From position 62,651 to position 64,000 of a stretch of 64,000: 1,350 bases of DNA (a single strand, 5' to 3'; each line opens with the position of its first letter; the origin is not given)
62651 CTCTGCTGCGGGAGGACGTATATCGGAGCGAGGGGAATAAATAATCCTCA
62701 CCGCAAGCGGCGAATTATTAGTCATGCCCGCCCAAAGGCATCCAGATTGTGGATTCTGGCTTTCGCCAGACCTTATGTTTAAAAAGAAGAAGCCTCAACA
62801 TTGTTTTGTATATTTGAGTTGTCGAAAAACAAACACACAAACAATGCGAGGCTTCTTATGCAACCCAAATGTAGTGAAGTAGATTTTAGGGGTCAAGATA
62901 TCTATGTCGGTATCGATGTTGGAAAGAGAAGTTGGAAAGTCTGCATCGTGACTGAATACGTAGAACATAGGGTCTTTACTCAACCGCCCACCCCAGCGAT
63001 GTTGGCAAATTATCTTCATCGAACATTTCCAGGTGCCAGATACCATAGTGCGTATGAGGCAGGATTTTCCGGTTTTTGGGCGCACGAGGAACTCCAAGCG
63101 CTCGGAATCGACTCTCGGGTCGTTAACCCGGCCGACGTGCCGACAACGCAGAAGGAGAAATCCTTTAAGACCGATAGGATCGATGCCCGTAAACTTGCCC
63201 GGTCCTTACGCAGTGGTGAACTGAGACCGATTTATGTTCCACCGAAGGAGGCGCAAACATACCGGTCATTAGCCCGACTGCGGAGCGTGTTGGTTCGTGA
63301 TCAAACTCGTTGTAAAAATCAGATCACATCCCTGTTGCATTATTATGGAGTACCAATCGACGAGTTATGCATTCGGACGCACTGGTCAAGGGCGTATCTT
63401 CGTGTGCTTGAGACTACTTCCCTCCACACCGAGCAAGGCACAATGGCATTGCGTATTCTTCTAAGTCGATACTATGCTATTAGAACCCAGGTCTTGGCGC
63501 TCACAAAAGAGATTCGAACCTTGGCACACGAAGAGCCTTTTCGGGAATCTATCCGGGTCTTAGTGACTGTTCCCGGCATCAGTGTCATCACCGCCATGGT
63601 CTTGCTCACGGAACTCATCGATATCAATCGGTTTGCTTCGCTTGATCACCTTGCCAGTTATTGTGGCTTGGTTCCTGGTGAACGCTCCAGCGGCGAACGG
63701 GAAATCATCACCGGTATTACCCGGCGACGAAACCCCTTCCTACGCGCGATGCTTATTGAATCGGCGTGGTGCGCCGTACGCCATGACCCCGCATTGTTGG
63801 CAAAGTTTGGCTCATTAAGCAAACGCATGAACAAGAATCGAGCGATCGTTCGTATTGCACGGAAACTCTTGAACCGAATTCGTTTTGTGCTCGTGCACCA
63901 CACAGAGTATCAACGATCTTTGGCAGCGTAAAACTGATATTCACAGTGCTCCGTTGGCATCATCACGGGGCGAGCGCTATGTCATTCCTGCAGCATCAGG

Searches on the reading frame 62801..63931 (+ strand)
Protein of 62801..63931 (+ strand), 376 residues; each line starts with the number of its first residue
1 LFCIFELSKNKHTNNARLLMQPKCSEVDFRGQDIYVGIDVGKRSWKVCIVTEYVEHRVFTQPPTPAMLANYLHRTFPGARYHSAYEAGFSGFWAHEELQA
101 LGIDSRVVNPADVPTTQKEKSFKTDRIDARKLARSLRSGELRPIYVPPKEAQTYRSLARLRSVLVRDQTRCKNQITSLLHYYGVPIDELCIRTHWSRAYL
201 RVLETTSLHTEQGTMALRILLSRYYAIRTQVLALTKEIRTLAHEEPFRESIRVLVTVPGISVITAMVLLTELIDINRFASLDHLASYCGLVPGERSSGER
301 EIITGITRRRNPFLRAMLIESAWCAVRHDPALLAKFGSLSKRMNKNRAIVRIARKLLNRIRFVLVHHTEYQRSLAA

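Call 59: search_protein_families(library=pfam, proteins=[window:62801-63931:+], max_evalue=0.01)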
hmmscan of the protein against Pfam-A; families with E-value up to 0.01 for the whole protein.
window:62801-63931:+ (376 aa): 2 families
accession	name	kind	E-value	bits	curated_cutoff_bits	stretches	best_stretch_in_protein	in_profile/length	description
PF02371.22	Transposase_20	-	5.7e-22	78.3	21.3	1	253-333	3-83/87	Transposase IS116/IS110/IS902 family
PF01548.23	DEDD_Tnp_IS110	-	1.1e-17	64.7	29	1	36-180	1-151/155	Transposase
